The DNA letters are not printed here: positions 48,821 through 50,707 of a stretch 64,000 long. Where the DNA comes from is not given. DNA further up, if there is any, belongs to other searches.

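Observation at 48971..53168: Tandem duplicated 'CrtI-like flavoprotein + SCP2 lipid-binding protein' modules immediately upstream of the Mo-enzyme genes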

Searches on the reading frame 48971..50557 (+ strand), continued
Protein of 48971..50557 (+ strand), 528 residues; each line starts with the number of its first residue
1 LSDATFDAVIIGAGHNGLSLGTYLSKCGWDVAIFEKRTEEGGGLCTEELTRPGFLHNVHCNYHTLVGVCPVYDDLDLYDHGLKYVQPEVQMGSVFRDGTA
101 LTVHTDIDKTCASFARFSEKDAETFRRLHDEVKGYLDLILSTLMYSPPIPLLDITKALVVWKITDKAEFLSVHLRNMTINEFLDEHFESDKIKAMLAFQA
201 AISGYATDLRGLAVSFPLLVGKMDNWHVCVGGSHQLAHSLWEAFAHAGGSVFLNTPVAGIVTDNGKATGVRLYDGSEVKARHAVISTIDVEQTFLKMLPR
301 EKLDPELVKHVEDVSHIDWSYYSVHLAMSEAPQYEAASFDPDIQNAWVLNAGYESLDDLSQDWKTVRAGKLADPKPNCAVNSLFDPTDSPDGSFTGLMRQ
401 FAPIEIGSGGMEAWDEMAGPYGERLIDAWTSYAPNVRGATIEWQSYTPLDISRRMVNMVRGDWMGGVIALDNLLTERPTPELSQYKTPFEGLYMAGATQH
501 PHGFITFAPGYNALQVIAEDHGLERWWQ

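Call 25: find_related_loci(query=A1, collection=genome_contigs, flank=10000)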
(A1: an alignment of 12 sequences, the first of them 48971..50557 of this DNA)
Query A1 (528 aa) in genome_contigs; peptide patterns used: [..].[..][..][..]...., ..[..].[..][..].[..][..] (x = any residue, [..] = any of these).
600 stretches matched a pattern (row limit reached: there are more); 72 encode a relative of the query (tblastn E <= 1e-3); 72 distinct loci.
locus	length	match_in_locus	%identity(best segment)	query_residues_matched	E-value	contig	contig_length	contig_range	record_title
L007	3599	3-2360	58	6-528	0e+0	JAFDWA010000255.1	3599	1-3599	MAG: Actinomycetota bacterium isolate SZAS-1 LIN-647__255__length-3599, whole genome shotgun sequence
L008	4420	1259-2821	34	4-528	8e-94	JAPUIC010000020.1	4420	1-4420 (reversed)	MAG: Thaumarchaeota archaeon isolate KW1-S08_208 KW1-S08_208_cg20, whole genome shotgun sequence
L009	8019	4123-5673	32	6-527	1e-74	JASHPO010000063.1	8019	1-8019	MAG: Nitrososphaerales archaeon isolate JOPF051 JOPF_NEAR_contig_552246, whole genome shotgun sequence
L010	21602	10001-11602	29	6-519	4e-67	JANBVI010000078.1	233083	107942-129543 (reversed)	MAG: Fischerella sp. CENA71 Contig_78, whole genome shotgun sequence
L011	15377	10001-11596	28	5-516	5e-62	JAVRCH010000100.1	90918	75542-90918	MAG: Nostoc sp. DedQUE12a contig_100, whole genome shotgun sequence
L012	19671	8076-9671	30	1-525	2e-60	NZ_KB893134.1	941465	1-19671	Kiloniella laminariae DSM 19542 B152DRAFT_scaffold_0.1, whole genome shotgun sequence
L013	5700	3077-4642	29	5-520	1e-60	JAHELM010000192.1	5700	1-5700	MAG: Rhodospirillales bacterium isolate Ww62 NODE_42607_length_5700_cov_2.710880, whole genome shotgun sequence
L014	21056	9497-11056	30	6-523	2e-59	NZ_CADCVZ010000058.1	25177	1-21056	MAG: uncultured Sphingomonas sp. isolate AVDCRST_MAG09, whole genome shotgun sequence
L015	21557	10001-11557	29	6-524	1e-59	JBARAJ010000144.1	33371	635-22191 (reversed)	MAG: Candidatus Udaeobacter sp. isolate MFD10902_ilm_asm_bin15 k127_518972, whole genome shotgun sequence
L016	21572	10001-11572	29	3-520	4e-58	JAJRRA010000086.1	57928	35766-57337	MAG: Gammaproteobacteria bacterium isolate Dive100_bin2.37 k141_980113, whole genome shotgun sequence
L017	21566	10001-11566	29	5-520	4e-58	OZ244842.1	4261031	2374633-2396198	MAG: Candidatus Azophilus sp. isolate acfa6bc5-040f-4664-9b2f-4dbbdefd3bd8 genome assembly, chromosome: 1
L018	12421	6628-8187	29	5-517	1e-57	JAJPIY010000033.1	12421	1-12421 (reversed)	MAG: Planctomycetota bacterium isolate Centralia_MAG_388 k107_19750738, whole genome shotgun sequence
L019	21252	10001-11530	29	6-520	1e-57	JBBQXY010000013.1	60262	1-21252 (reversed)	MAG: Ktedonobacterales bacterium isolate Co_metawrap_2139 Cmw_2139_k141_20978132_length_60262_cov_8.9995, whole genome s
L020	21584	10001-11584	29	2-521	2e-57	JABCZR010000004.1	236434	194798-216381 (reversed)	MAG: Acidobacteria bacterium isolate Inc-BW-H-2-O_MAG38 Ga0210397_10000012, whole genome shotgun sequence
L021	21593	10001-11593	29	4-526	8e-57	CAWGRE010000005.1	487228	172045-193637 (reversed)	MAG: uncultured Acidobacteriota bacterium isolate MFD06714.bin.1.68 genome assembly, contig: contig_25795, whole genome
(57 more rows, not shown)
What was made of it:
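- Tried and rejected: genome_contigs scan (call 25).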

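Call 30: find_related_loci(query=A2, collection=metagenome_contigs, flank=10000)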
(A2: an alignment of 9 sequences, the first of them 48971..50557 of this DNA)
Query A2 (528 aa) in metagenome_contigs; peptide patterns used: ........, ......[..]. (x = any residue, [..] = any of these).
440 stretches matched a pattern; 299 encode a relative of the query (tblastn E <= 1e-3); the best 80 are kept; 80 distinct loci.
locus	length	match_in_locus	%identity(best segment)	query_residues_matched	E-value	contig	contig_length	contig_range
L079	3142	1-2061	90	1-528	0e+0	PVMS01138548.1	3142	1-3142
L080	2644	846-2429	88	1-528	0e+0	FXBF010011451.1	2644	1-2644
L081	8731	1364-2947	84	1-528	0e+0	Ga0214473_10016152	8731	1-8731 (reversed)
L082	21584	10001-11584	84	1-528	0e+0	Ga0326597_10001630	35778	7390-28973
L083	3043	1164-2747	84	1-528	0e+0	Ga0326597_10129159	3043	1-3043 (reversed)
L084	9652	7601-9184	83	1-528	0e+0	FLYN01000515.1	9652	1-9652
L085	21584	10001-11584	84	1-528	0e+0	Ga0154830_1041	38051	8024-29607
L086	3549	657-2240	81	1-528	0e+0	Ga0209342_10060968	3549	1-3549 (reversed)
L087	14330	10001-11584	81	1-528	0e+0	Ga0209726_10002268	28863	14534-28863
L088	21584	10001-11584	81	1-528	0e+0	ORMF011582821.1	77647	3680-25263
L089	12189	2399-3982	80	1-528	0e+0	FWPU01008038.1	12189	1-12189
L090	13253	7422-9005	79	1-528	0e+0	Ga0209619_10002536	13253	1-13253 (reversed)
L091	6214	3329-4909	73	1-527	0e+0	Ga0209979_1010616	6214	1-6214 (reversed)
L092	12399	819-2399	73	1-527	0e+0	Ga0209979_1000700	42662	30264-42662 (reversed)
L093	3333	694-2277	71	1-527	0e+0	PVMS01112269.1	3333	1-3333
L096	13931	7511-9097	71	1-528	0e+0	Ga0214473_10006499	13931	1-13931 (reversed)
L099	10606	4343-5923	69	1-528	0e+0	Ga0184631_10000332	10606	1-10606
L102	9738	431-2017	71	1-528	0e+0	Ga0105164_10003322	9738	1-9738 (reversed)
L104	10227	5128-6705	70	1-527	0e+0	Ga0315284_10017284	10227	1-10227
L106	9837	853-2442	70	1-528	0e+0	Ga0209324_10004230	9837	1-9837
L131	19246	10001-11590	65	1-528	0e+0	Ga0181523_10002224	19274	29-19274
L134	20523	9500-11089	65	1-528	0e+0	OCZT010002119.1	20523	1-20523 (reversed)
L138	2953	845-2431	66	1-528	0e+0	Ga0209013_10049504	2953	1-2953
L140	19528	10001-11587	66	1-527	0e+0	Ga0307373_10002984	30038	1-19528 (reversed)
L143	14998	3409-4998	65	1-528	0e+0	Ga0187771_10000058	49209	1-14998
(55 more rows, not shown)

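Call 67: search_protein_families(library=pfam, proteins=[L131:7902-8786:+, L102:5540-6760:+, L138:26-721:-, L134:6336-7067:-, L106:6492-7175:+, L143:9616-10518:-, L140:18126-19433:+, L096:11768-13054:-, L099:8672-9997:+, L088:14745-17189:+], max_evalue=0.0001)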
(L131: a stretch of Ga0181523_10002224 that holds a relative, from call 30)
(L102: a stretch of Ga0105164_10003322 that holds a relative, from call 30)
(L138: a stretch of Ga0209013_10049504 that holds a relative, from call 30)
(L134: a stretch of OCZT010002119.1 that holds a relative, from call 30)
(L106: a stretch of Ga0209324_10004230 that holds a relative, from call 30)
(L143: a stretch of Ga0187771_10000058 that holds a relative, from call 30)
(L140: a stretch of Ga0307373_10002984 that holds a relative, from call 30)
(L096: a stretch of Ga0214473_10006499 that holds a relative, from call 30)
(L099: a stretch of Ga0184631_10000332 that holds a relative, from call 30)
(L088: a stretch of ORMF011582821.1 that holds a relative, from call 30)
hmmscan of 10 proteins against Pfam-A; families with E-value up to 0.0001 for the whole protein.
L131:7902-8786:+ (295 aa): 2 families
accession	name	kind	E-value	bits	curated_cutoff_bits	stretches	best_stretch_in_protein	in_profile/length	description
PF00359.27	PTS_EIIA_2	-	8.2e-24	84.7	27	1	135-276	3-142/144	Phosphoenolpyruvate-dependent sugar phosphotransferase system, EIIA 2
PF12728.13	HTH_17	-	5.9e-16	58.9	27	1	58-107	1-50/51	Helix-turn-helix domain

L102:5540-6760:+ (407 aa): 6 families
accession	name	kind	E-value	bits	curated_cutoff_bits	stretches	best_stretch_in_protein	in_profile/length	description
PF02518.31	HATPase_c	-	9.3e-16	58.7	26.4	1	307-400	3-110/111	Histidine kinase-, DNA gyrase B-, and HSP90-like ATPase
PF07730.19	HisKA_3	-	8.5e-15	55.5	24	1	202-267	1-68/68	Histidine kinase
PF12840.13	HTH_20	-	2.3e-11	43.9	27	1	50-97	1-49/51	Helix-turn-helix domain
PF01022.26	HTH_5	-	1.6e-09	37.9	22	1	55-97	4-46/47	Bacterial regulatory protein, arsR family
PF09339.16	HTH_IclR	-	1.2e-07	31.8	22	1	56-98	6-50/52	IclR helix-turn-helix domain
PF12802.13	MarR_2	-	1.2e-06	29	27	1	57-104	9-58/61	MarR family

L138:26-721:- (232 aa): 3 families
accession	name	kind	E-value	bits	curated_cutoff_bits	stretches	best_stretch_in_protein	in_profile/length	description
PF00440.29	TetR_N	-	3e-13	49.8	24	1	49-94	2-47/47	Bacterial regulatory proteins, tetR family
PF13977.11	TetR_C_6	-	2.2e-06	28.3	27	1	144-230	30-114/115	BetI-type transcriptional repressor, C-terminal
PF16925.10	TetR_C_13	-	6.9e-05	23.6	27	0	152-201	39-88/109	Tetracyclin repressor-like, C-terminal domain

L134:6336-7067:- (244 aa): 1 family
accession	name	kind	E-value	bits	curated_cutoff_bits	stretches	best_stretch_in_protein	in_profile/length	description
PF06508.19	QueC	-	3.6e-28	99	22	1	34-234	4-209/210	Queuosine biosynthesis protein QueC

L106:6492-7175:+ (228 aa): 3 families
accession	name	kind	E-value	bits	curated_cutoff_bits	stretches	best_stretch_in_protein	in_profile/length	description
PF00072.30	Response_reg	-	9.3e-31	106.7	30.2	1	17-129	1-111/111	Response regulator receiver domain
PF00196.25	GerE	-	2.5e-23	81.9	23.5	1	163-218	2-57/57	Bacterial regulatory proteins, luxR family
PF08281.18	Sigma70_r4_2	-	1.7e-08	34.4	25.7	1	164-206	11-54/54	Sigma-70, region 4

L143:9616-10518:- (301 aa): 2 families
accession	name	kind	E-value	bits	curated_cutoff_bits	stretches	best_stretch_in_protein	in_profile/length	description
PF00378.25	ECH_1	-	1.6e-45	155.8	27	1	32-300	2-250/251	Enoyl-CoA hydratase/isomerase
PF16113.10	ECH_2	-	2.1e-24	87.1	27.2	1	36-230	1-179/335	Enoyl-CoA hydratase/isomerase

L140:18126-19433:+ (436 aa): 1 family
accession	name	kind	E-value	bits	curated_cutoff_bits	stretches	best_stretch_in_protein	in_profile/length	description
PF04055.27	Radical_SAM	-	9e-22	78.4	29.5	1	49-208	2-165/166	Radical SAM superfamily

L096:11768-13054:- (429 aa): 1 family
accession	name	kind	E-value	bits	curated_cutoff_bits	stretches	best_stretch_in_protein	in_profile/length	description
PF16983.11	MFS_MOT1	-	2.3e-47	160.4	30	2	234-351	3-109/111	Molybdate transporter of MFS superfamily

L099:8672-9997:+ (442 aa): 3 families
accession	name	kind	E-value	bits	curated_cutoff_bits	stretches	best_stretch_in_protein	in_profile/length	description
PF13458.12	Peripla_BP_6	-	6.1e-51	174.5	31.7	1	73-415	2-332/343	Periplasmic binding protein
PF01094.35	ANF_receptor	-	1.1e-09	38.3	25.4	1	102-278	12-188/353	Receptor family ligand binding region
PF13433.12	Peripla_BP_5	-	3.1e-05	23.7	27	1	81-150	9-77/363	Periplasmic binding protein domain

L088:14745-17189:+ (815 aa): 3 families
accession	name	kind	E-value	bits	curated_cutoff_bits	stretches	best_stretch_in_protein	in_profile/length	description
PF13517.12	FG-GAP_3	-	5.5e-50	168.3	26.9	5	488-549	1-60/61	FG-GAP-like repeat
PF07593.17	UnbV_ASPIC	-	7.2e-14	51.9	23.4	1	715-780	1-67/68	ASPIC and UnbV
PF01839.29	FG-GAP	-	1.2e-13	51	22.1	0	483-515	4-32/37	FG-GAP repeat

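Call 75: list_cluster_members(proteins=[P0121, window:48971-50557:+, window:51074-52687:+, window:50554-51081:+])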
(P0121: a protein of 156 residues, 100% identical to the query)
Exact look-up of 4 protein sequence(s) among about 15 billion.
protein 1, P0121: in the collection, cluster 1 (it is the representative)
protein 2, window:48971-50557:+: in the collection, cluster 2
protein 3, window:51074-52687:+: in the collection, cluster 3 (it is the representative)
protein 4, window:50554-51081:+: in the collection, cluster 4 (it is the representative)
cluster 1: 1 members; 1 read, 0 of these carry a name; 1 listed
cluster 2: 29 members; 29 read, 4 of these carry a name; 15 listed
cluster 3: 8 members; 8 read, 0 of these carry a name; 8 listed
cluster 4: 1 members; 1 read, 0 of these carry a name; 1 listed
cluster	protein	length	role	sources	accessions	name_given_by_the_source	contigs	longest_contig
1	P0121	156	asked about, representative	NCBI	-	-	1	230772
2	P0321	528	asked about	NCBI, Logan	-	-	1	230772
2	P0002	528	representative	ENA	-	-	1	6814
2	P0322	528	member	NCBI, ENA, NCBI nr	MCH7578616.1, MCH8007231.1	MAG: NAD(P)/FAD-dependent oxidoreductase [Chloroflexi bacterium] | NAD(P)/FAD-dependent oxidoreductase [Chloroflexota bacterium]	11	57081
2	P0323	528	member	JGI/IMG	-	phytoene dehydrogenase-like protein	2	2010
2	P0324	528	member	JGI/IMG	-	phytoene dehydrogenase-like protein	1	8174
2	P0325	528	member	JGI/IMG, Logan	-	phytoene dehydrogenase-like protein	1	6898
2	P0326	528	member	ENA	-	-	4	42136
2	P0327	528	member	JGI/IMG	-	-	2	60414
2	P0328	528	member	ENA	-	-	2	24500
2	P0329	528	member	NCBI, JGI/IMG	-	-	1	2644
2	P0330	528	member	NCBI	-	-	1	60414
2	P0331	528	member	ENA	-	-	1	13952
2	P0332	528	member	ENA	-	-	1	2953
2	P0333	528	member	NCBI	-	-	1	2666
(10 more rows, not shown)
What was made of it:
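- Tried and rejected: The nearest named relative is a Chloroflexota MAG (call 75).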

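Call 80: search_protein_families(library=pfam, proteins=[L104:3268-3621:+, L102:5040-5540:-, L104:3634-5103:+, L104:1555-3243:+], max_evalue=0.01)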
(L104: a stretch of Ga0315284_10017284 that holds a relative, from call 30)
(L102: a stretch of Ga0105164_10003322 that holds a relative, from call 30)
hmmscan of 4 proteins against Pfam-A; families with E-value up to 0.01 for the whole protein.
L104:3268-3621:+ (118 aa): 0 families

L102:5040-5540:- (167 aa): 1 family
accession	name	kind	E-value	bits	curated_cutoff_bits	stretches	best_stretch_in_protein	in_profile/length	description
PF00072.30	Response_reg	-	3.5e-08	34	30.2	1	48-150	1-101/111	Response regulator receiver domain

L104:3634-5103:+ (490 aa): 11 families
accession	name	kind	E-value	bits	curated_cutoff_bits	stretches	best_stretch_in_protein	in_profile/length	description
PF01593.30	Amino_oxidase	-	1.5e-19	71.1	19.8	1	16-480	3-443/443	Flavin containing amine oxidoreductase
PF01266.30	DAO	-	5.7e-12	46.3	27.9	1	6-276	1-213/353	FAD dependent oxidoreductase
PF13450.12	NAD_binding_8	-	6.8e-11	42.7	21.9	1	9-53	1-45/68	NAD(P)-binding Rossmann-like domain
PF00890.30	FAD_binding_2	-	2.2e-08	34.2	20.4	1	6-253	1-181/414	FAD binding domain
PF00996.24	GDI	-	1.4e-06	27.6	23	1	1-43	1-43/436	GDP dissociation inhibitor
PF01946.23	Thi4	-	8.3e-06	25.6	26.2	1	4-42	17-56/235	Thi4 family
PF12831.13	FAD_oxidored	-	1.1e-05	25.4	27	1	6-42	1-37/416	FAD dependent oxidoreductase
PF03486.20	HI0933_like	-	3.6e-05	23.8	50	1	6-48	2-44/244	HI0933-like protein Rossmann domain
PF01494.25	FAD_binding_3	-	0.00012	21.9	22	1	4-38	1-35/349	FAD binding domain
PF07992.20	Pyr_redox_2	-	0.00013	22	26.1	1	5-41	1-38/291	Pyridine nucleotide-disulphide oxidoreductase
PF01134.28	GIDA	-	0.0004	20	22.1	1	6-37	1-32/391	Glucose inhibited division protein A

L104:1555-3243:+ (563 aa): 11 families
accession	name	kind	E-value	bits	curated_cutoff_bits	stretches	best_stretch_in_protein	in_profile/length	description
PF01266.30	DAO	-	2.4e-13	50.8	27.9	2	36-71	1-36/353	FAD dependent oxidoreductase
PF01593.30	Amino_oxidase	-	1.6e-11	44.6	19.8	1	46-314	3-256/443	Flavin containing amine oxidoreductase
PF01946.23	Thi4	-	6.8e-10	39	26.2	1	29-80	12-64/235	Thi4 family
PF13450.12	NAD_binding_8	-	1.6e-09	38.3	21.9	1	39-102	1-62/68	NAD(P)-binding Rossmann-like domain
PF12831.13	FAD_oxidored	-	4.5e-09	36.5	27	1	36-80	1-44/416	FAD dependent oxidoreductase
PF00890.30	FAD_binding_2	-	2.4e-07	30.8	20.4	1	36-73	1-38/414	FAD binding domain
PF01494.25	FAD_binding_3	-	4e-06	26.7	22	1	36-66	3-33/349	FAD binding domain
PF03486.20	HI0933_like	-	8.3e-06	25.9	50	1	36-70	2-36/244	HI0933-like protein Rossmann domain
PF01134.28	GIDA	-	1e-05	25.2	22.1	1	36-66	1-31/391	Glucose inhibited division protein A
PF07992.20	Pyr_redox_2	-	6.5e-05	22.9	26.1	1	36-67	2-33/291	Pyridine nucleotide-disulphide oxidoreductase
PF00070.33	Pyr_redox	-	0.00054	20.9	22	1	37-70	2-35/82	Pyridine nucleotide-disulphide oxidoreductase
